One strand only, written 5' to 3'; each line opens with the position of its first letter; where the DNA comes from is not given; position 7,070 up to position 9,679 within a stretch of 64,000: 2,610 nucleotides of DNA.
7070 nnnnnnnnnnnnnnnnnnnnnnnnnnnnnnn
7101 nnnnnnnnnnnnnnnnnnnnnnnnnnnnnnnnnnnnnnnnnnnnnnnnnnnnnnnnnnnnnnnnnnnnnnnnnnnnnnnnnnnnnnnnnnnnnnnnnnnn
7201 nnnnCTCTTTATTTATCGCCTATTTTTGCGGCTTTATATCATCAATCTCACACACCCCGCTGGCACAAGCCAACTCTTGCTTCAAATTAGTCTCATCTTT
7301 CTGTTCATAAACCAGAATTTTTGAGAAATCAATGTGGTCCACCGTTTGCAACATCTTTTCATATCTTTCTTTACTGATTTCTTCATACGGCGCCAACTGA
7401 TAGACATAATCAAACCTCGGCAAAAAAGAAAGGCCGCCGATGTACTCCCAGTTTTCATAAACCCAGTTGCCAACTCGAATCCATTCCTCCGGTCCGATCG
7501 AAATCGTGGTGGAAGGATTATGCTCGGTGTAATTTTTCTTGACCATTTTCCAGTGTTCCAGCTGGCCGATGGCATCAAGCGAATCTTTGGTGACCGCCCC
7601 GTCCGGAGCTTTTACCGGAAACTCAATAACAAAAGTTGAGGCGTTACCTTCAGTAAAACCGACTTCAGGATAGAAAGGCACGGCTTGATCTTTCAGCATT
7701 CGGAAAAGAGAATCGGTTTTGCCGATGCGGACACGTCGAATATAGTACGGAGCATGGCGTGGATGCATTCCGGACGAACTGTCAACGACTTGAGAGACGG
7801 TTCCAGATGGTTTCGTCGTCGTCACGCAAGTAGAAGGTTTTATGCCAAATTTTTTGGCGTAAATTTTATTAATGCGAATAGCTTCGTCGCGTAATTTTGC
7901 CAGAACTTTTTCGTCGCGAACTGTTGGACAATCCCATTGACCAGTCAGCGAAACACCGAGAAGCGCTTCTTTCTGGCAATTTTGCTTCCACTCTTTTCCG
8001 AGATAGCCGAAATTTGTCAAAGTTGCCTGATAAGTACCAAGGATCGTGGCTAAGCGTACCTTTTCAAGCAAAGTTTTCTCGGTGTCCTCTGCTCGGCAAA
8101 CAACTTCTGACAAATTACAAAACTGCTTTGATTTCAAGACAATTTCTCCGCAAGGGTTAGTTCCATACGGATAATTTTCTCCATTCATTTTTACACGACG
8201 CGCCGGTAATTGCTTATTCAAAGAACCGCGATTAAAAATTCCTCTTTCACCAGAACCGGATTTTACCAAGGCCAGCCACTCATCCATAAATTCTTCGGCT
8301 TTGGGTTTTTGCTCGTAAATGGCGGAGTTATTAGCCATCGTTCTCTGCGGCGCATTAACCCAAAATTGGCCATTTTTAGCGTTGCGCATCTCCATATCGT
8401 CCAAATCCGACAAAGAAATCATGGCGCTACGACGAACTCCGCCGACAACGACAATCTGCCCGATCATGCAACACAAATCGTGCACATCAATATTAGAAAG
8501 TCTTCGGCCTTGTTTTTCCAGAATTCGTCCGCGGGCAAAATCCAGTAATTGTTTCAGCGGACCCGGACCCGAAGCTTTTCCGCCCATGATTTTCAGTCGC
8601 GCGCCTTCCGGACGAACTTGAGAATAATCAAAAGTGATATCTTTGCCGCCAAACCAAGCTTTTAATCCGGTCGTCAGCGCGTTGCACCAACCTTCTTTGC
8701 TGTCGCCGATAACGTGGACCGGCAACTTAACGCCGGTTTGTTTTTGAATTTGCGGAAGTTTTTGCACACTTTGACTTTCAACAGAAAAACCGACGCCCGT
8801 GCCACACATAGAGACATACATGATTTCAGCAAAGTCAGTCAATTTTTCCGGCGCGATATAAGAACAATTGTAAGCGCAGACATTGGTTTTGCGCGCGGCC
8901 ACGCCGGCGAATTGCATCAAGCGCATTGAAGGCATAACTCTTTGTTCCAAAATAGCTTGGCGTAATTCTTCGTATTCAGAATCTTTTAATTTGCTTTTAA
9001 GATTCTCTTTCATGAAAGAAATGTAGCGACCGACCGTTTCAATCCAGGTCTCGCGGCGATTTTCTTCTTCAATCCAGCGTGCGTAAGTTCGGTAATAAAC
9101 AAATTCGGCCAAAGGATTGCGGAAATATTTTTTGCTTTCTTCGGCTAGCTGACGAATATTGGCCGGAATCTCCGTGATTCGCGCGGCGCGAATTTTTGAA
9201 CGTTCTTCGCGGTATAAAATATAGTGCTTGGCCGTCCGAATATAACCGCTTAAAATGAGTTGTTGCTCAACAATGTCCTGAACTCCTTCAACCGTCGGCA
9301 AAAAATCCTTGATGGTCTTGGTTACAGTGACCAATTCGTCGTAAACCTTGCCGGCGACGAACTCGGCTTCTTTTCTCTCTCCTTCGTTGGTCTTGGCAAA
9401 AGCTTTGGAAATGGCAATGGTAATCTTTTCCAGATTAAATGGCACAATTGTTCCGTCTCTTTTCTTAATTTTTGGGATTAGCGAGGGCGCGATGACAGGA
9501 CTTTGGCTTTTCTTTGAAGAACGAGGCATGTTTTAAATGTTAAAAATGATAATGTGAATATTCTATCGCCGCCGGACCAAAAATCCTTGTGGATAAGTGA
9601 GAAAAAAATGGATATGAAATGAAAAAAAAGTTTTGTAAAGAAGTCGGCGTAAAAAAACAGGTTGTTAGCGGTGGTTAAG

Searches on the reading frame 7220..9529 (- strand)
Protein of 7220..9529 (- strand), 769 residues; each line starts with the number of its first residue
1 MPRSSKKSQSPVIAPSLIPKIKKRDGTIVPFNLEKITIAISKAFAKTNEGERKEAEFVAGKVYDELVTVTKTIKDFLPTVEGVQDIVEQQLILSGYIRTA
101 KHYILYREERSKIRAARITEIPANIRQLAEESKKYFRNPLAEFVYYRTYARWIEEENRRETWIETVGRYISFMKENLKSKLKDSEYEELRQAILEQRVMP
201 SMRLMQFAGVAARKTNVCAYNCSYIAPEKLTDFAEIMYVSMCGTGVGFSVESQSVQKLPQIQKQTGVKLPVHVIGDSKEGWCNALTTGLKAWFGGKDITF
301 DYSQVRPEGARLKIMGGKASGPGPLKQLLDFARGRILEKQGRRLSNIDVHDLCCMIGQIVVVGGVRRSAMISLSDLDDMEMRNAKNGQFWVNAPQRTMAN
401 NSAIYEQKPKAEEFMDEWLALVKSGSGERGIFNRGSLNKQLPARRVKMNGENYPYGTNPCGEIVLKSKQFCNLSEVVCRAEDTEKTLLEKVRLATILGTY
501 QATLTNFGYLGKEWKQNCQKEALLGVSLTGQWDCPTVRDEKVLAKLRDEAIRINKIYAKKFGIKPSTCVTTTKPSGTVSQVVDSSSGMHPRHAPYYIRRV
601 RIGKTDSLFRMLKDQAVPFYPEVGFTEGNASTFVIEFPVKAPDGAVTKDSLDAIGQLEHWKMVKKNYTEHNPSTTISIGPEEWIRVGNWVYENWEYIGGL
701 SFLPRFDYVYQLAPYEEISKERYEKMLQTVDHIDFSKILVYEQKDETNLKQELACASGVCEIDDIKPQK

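Call 53: find_encoding_contigs(protein=window:7220-9529:-, flank=10000, max_places=1)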
Protein window:7220-9529:- (769 aa): 3 contigs read that carry it; 1 place shown.
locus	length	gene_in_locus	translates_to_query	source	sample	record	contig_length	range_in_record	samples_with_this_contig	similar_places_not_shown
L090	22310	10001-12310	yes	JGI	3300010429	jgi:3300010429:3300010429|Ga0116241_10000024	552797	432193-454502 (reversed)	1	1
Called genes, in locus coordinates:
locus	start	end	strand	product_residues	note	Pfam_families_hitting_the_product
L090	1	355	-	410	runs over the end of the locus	PF07690:MFS_1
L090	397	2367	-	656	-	PF00753:Lactamase_B, PF12706:Lactamase_B_2, PF22505:RNase_J_b_CASP, PF07521:RMMBL (weak), PF17770:RNase_J_C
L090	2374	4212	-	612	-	PF00496:SBP_bac_5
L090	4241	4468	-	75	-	PF03840:SecG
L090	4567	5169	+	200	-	-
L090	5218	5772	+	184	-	PF04011:LemA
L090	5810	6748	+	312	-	PF01435:Peptidase_M48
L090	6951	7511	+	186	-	-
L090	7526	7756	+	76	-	PF07866:DUF1653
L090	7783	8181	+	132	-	PF03073:TspO_MBR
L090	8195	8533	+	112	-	-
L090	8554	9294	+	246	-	PF08713:DNA_alkylation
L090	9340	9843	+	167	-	PF02643:DUF192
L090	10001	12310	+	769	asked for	PF03477:ATP-cone, PF17975:RNR_Alpha, PF21995:RNR-II_ins_dom (weak), PF02867:Ribonuc_red_lgC (faint)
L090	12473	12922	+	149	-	-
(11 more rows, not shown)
